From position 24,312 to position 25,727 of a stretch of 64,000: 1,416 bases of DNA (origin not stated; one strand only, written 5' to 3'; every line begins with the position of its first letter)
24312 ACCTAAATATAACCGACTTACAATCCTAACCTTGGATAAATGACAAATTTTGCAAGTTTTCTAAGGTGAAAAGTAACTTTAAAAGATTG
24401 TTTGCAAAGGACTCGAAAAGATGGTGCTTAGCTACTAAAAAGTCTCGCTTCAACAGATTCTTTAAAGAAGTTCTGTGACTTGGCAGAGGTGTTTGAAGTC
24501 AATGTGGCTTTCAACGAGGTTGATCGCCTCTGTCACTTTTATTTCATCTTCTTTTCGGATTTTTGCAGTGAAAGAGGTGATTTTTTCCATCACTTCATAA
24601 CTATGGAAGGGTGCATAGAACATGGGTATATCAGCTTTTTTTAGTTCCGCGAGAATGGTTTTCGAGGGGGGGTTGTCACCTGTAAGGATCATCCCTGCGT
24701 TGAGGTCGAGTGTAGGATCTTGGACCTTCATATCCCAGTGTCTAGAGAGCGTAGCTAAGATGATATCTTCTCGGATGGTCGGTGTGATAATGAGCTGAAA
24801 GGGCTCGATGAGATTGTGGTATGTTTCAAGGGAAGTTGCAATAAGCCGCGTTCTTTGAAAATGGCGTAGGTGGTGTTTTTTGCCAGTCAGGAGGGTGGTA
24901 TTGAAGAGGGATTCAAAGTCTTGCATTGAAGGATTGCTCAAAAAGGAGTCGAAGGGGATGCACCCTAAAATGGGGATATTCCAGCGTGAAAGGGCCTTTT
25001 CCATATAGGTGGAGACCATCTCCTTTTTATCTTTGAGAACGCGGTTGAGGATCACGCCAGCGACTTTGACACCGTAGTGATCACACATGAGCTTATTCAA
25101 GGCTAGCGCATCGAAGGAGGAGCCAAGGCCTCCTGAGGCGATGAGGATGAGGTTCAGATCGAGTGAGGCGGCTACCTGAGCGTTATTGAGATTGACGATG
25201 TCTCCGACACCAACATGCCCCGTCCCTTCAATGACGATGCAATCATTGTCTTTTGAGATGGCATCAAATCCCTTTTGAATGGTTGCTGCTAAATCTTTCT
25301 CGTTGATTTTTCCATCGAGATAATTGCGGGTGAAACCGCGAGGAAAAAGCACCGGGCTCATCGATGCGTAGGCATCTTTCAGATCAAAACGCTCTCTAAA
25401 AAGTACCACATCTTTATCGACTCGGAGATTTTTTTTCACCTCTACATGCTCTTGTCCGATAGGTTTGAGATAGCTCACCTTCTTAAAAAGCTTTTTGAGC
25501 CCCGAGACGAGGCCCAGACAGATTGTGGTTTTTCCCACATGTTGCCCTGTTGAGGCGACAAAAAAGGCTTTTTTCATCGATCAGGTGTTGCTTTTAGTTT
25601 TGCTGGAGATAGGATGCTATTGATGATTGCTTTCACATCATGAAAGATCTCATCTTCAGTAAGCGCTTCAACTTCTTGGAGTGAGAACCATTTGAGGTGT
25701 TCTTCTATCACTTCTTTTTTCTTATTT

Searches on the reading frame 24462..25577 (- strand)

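Call 33: search_protein_families(library=pfam, proteins=[window:24462-25577:-], max_evalue=0.001)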
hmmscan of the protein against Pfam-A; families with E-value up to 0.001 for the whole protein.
window:24462-25577:- (371 aa): 3 families
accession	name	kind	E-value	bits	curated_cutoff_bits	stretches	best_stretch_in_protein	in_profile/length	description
PF13500.12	AAA_26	-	9.2e-37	127.3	27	1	4-216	2-197/198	AAA domain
PF07085.17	DRTGG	-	9.2e-14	51.6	25.2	1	226-335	7-104/105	DRTGG domain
PF01656.29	CbiA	-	8.6e-09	35.9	25.4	1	6-213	2-115/125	CobQ/CobB/MinD/ParA nucleotide binding domain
